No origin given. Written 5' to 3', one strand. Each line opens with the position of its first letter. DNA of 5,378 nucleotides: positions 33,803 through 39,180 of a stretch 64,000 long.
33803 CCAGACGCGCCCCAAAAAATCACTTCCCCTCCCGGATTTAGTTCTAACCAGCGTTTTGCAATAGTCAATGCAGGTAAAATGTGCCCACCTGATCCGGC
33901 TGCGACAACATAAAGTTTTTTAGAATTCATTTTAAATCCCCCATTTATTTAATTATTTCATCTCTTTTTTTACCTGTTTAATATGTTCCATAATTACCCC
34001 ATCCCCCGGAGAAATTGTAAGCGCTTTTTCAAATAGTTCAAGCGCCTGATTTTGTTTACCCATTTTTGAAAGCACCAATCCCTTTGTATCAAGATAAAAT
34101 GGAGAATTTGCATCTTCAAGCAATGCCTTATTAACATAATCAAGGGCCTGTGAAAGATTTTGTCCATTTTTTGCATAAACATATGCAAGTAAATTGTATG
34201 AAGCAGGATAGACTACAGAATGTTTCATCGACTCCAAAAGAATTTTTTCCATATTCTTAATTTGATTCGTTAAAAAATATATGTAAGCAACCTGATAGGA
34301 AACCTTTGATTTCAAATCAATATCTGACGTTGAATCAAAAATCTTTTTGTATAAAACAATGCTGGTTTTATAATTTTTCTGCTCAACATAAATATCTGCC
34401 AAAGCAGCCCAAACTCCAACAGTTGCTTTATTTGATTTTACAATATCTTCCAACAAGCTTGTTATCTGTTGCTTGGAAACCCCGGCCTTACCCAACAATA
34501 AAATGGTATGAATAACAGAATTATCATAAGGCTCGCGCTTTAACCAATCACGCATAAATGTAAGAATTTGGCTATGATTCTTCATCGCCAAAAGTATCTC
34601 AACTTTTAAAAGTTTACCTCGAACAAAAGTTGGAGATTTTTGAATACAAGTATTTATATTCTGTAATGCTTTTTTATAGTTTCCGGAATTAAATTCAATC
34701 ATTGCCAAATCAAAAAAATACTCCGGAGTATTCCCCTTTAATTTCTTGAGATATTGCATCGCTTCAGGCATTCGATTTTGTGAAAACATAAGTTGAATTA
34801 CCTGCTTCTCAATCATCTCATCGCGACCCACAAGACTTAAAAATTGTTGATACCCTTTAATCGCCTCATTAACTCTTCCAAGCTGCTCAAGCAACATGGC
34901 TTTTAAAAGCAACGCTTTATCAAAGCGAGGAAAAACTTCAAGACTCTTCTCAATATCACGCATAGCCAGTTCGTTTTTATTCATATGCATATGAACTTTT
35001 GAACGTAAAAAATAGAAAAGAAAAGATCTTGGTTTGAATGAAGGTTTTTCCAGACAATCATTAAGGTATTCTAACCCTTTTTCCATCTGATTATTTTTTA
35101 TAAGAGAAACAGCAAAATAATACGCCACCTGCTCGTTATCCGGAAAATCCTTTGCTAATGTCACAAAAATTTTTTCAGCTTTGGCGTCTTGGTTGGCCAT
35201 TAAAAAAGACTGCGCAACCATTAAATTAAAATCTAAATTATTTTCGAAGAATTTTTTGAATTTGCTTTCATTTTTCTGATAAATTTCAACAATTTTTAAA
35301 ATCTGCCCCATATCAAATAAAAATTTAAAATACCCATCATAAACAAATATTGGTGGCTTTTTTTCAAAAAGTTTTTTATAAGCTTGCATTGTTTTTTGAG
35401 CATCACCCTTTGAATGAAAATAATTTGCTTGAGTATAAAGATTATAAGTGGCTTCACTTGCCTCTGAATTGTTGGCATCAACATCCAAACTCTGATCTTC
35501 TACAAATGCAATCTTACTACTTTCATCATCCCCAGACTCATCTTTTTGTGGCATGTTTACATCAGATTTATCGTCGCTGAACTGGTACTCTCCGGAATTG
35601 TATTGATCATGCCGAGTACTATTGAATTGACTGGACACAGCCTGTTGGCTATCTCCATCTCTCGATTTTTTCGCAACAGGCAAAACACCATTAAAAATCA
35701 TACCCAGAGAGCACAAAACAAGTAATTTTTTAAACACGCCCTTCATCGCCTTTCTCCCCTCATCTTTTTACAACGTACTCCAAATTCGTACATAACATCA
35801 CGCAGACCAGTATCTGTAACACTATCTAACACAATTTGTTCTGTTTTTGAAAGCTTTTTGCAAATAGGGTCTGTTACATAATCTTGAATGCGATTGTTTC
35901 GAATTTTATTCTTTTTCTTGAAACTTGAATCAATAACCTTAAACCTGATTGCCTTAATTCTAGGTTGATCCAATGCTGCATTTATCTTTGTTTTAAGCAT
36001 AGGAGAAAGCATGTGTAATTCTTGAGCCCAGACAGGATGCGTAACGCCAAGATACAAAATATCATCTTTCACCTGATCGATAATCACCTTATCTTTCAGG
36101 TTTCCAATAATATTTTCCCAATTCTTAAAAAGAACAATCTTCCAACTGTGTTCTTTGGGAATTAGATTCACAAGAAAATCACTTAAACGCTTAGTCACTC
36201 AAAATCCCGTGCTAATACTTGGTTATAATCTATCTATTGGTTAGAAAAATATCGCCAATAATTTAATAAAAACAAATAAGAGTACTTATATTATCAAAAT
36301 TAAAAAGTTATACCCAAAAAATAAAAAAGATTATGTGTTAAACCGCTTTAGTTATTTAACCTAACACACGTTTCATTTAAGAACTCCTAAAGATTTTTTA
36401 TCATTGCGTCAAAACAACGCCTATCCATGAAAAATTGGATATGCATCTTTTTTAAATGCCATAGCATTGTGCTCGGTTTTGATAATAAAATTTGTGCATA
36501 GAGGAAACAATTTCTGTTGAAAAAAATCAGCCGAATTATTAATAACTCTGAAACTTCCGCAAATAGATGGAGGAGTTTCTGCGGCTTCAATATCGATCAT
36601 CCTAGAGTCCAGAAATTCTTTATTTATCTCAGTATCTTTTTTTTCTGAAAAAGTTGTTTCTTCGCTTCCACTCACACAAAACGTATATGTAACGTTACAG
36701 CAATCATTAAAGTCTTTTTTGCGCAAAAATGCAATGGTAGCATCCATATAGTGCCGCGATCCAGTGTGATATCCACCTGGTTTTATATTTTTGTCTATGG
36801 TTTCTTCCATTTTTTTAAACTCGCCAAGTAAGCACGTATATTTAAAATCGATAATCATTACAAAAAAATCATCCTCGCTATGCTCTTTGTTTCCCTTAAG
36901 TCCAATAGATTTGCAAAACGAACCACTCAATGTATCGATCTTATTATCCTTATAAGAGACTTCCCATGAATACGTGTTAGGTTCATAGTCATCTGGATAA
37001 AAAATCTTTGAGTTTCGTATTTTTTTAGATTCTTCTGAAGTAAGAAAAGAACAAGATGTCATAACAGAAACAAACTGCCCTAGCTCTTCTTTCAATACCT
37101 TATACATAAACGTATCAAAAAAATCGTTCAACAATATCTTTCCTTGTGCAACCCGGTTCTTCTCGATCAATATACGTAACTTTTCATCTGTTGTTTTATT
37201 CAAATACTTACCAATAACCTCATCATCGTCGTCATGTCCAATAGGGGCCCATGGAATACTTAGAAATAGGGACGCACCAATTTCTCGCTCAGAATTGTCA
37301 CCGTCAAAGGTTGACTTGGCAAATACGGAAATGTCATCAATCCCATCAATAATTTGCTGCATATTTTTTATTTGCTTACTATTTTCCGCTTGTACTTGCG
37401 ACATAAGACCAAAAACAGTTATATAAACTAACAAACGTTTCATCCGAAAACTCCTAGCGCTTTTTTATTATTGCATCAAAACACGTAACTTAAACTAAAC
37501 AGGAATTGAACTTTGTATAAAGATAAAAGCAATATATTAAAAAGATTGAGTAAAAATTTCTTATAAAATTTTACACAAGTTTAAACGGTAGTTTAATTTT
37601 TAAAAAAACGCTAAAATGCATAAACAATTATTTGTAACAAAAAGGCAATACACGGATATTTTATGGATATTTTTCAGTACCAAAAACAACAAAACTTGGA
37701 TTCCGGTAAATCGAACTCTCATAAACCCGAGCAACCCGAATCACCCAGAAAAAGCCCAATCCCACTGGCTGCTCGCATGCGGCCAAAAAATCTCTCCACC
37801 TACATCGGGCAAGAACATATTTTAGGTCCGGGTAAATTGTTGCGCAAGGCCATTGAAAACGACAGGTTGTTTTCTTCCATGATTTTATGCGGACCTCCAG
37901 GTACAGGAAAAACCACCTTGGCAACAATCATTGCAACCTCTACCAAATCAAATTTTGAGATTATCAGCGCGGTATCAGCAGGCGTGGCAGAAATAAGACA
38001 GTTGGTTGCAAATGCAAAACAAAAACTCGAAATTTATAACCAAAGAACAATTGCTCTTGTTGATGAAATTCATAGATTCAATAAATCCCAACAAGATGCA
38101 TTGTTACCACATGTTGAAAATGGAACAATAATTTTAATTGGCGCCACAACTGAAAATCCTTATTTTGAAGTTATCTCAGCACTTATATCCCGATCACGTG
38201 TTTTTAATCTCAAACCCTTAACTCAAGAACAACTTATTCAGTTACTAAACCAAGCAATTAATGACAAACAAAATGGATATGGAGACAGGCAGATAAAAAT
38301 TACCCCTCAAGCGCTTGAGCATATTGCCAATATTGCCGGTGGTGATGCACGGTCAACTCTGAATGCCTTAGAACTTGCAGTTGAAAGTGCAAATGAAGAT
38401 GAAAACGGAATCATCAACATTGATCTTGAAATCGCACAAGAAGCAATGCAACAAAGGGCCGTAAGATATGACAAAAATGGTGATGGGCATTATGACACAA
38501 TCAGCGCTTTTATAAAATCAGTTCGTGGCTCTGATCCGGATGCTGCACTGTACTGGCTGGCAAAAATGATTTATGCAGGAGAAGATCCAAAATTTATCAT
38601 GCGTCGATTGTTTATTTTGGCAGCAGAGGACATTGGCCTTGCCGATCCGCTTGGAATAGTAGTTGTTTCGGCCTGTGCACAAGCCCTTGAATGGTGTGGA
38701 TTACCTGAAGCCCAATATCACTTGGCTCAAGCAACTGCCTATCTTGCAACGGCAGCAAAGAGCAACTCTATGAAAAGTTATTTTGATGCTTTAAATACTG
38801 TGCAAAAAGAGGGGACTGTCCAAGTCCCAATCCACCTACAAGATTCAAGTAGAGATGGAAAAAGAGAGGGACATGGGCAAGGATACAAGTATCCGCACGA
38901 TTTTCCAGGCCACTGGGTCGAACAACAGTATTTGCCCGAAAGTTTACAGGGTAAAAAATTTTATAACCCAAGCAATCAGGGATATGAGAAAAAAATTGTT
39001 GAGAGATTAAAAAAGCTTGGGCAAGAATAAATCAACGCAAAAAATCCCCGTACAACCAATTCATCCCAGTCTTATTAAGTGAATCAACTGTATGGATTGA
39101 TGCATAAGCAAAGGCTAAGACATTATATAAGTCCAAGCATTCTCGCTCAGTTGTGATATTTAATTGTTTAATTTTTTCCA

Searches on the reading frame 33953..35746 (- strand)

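Call 42: search_protein_families(library=pfam, proteins=[window:33953-35746:-], max_evalue=0.001)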
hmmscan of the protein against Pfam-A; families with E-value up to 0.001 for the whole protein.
window:33953-35746:- (597 aa): 23 families
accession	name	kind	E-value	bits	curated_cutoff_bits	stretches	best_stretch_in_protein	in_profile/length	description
PF07719.23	TPR_2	-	5.7e-24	82.7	27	0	550-582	2-34/34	Tetratricopeptide repeat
PF14559.12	TPR_19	-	1.5e-20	73.7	25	0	186-230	6-50/68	Tetratricopeptide repeat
PF13428.12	TPR_14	-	1.9e-20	71.7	23.5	0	277-312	2-37/44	Tetratricopeptide repeat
PF13181.12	TPR_8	-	6.5e-18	63.7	25.7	0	554-581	6-33/34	Tetratricopeptide repeat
PF00515.34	TPR_1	-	1.3e-16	60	27.8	1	555-581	7-33/34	Tetratricopeptide repeat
PF12895.13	ANAPC3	-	1.2e-13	51.6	27.2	0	169-230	21-81/82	Anaphase-promoting complex, cyclosome, subunit 3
PF13371.12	TPR_9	-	2.2e-13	50.4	35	0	326-373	14-61/73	Tetratricopeptide repeat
PF13174.12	TPR_6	-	5.5e-12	45.9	26.3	0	278-304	2-28/33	Tetratricopeptide repeat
PF24575.1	TPR_Slam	-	7.8e-12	46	35.2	0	446-498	50-99/104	Surface lipoprotein assembly modifier, N-terminal TPR repeats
PF13431.12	TPR_17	-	3.6e-11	42.9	24.4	0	266-296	3-33/34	Tetratricopeptide repeat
PF12569.14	NatA_aux_su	-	5.3e-11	42.6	33.3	0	506-576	186-253/515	N-terminal acetyltransferase A, auxiliary subunit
PF13424.12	TPR_12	-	2.8e-10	40.7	30.1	0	515-578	4-74/77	Tetratricopeptide repeat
PF13432.12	TPR_16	-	1.6e-09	38.4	32.7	0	251-299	6-54/65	Tetratricopeptide repeat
PF25062.1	ARM_TT21_N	-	2.7e-08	34.3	40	1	198-394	20-221/222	Tetratricopeptide repeat protein 21 N-terminal ARM repeat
PF13429.12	TPR_15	-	1.8e-07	31.3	26.2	0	526-583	124-180/280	Tetratricopeptide repeat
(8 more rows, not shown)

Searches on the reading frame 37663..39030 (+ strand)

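Call 7: search_protein_families(library=ncbifam, proteins=[window:37663-39030:+], max_evalue=0.001)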
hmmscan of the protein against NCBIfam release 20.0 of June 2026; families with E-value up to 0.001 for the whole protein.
window:37663-39030:+ (455 aa): 74 families (the best 25 are shown)
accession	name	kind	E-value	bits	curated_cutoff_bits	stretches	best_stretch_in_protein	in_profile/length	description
NF009881.0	PRK13341.1-2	equivalog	7.8e-209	695.2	651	1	30-450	13-432/736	AAA family ATPase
NF009883.0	PRK13341.1-4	equivalog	3.3e-194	646.8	668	1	26-449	12-434/729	AAA family ATPase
NF009882.0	PRK13341.1-3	equivalog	2.4e-152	508.6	1197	1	33-444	18-428/734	AAA family ATPase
NF009880.0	PRK13341.1-1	equivalog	4.3e-96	322.6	891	1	33-453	6-406/599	AAA family ATPase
NF011289.0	PRK14700.1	equivalog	3.3e-59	200.5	570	1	148-450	1-292/300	recombination factor protein RarA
TIGR02397.1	dnaX_nterm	equivalog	7.9e-26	91.1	250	2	98-245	89-228/355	DNA polymerase III subunit gamma/tau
NF004549.0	PRK05896.1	equivalog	1.8e-21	76.5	578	2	99-245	92-230/642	DNA polymerase III subunits gamma and tau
NF005171.0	PRK06645.1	equivalog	1.2e-20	73.5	614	2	99-251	103-246/509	DNA polymerase III subunits gamma and tau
NF011523.0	PRK14962.1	equivalog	3.8e-20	72.1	576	2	99-246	90-229/474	DNA polymerase III subunits gamma and tau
NF004046.1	PRK05563.1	equivalog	5.3e-20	71.8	400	2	98-315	90-283/567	DNA polymerase III subunit gamma/tau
NF000868.0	PRK00080.1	equivalog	5.8e-19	68.2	282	1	36-160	16-136/330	Holliday junction branch migration DNA helicase RuvB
NF003229.0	PRK04195.1-5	equivalog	2.1e-18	66.2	280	1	31-303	3-274/413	replication factor C large subunit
NF006585.0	PRK09111.1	equivalog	3.1e-18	65.7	604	2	99-316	121-314/616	DNA polymerase III subunit gamma/tau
NF011514.0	PRK14953.1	equivalog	3.6e-18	65.7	536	2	33-93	4-61/488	DNA polymerase III subunits gamma and tau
NF001679.0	PRK00440.1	equivalog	9.9e-17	61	303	1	38-254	11-224/322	replication factor C small subunit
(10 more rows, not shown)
